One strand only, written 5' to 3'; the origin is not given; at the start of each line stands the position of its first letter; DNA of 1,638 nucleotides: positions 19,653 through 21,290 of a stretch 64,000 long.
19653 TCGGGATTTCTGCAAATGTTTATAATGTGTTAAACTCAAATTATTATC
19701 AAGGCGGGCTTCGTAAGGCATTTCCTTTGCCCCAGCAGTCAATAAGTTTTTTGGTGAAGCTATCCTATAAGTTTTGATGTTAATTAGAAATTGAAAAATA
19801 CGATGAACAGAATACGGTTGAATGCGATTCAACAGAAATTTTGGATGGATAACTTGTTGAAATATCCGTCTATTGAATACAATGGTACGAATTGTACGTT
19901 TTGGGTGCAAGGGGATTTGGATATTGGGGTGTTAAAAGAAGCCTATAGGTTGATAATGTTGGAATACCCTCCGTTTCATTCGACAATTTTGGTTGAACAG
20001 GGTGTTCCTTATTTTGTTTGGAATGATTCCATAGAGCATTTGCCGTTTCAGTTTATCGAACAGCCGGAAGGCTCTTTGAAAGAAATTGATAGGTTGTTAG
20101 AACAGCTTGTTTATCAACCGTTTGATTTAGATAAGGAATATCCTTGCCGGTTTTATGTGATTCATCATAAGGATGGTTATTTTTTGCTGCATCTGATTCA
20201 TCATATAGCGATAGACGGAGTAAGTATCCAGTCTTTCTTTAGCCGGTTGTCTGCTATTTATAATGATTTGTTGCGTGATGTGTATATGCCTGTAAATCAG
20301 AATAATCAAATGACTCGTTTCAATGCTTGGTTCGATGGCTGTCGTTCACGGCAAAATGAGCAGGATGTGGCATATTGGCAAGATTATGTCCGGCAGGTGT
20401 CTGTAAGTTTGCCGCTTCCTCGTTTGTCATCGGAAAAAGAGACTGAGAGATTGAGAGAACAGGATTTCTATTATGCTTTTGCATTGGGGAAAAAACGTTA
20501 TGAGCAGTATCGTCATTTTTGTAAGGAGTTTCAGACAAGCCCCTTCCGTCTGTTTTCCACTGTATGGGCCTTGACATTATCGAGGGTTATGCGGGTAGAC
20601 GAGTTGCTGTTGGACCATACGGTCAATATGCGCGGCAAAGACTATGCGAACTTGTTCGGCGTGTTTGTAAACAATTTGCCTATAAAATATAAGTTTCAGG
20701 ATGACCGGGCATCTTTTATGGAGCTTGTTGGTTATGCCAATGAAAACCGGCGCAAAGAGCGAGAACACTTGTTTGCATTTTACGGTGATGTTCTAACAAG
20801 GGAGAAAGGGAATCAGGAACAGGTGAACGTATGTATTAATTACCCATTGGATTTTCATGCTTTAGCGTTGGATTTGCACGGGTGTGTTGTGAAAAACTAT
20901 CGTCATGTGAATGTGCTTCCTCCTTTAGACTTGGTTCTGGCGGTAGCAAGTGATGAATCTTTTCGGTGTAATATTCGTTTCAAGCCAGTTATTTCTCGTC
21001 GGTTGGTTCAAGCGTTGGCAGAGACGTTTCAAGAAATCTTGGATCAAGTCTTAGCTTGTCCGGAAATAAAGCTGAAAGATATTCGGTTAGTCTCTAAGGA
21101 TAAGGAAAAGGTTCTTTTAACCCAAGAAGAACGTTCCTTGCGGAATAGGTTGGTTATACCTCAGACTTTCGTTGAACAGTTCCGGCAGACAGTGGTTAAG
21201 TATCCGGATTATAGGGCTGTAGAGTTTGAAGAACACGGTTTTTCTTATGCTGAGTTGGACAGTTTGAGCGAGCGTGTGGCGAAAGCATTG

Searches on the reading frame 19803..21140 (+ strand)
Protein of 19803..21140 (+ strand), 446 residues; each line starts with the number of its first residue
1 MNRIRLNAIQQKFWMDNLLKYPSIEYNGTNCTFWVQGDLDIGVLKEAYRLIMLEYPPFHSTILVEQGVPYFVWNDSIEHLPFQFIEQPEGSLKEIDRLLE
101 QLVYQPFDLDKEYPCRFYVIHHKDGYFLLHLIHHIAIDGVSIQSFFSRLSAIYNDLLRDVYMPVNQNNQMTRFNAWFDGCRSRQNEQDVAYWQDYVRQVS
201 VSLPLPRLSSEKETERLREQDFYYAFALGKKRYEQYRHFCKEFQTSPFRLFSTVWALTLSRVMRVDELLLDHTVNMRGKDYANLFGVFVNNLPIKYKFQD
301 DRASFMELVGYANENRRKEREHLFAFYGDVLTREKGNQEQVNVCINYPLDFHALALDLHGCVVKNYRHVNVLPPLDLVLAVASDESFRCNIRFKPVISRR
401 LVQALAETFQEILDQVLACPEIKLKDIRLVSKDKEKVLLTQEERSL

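Call 77: search_solved_structures(query=window:19803-21140:+, max_evalue=0.00001)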
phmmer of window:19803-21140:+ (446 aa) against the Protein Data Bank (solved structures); distinct sequences matched with E-value up to 0.00001: 19.
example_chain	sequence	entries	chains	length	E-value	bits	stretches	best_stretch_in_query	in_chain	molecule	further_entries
9bfd_B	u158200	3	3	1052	9e-16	61.4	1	32-440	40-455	Tyrocidine synthase 2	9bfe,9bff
9x29_A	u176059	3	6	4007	9.8e-13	51.3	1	30-383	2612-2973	PKS-NRPS hybrid synthetase psoA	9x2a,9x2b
9x2c_A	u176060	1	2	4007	4e-12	49.3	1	30-383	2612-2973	PKS-NRPS hybrid synthetase psoA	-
8f7h_A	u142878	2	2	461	1.3e-11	47.7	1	24-349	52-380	Surfactin synthetase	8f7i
8f7f_A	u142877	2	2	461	2.8e-10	43.3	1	24-349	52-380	Surfactin synthetase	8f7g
8xjz_C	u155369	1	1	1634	7.3e-09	38.6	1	5-310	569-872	Peptide synthetase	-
9be3_A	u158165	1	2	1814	1e-08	38.1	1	81-436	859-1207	Linear gramicidin synthase subunit A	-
9be4_A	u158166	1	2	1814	1e-08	38.1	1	81-436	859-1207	Linear gramicidin synthase subunit A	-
9meh_A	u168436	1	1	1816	1e-08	38.1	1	81-436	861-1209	Linear gramicidin synthase subunit A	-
6mfy_A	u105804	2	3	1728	1.1e-08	38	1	80-436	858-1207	Linear gramicidin synthase subunit A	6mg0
6mfw_A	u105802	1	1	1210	1.2e-08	37.9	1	80-306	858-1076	Linear gramicidin synthase subunit A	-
6mfz_A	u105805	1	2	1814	1.2e-08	37.9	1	80-436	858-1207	Linear gramicidin synthase subunit A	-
6mfx_A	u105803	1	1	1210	1.4e-08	37.6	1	82-306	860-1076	Linear gramicidin synthase subunit A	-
2vsq_A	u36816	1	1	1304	2.2e-08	37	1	25-431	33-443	SURFACTIN SYNTHETASE SUBUNIT 3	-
9rde_A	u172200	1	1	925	4.1e-08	36.1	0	115-324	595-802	Bacitracin synthase 3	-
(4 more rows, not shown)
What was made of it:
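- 19812..21137 (+): N-terminal condensation domain C1 (about aa 8-449), with an intact HHIAIDG motif at aa 137. The best PDB sequence hits are TycB C, PsoA C and a surfactin synthetase domain, all weak, so the C subtype is undetermined (call 77).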
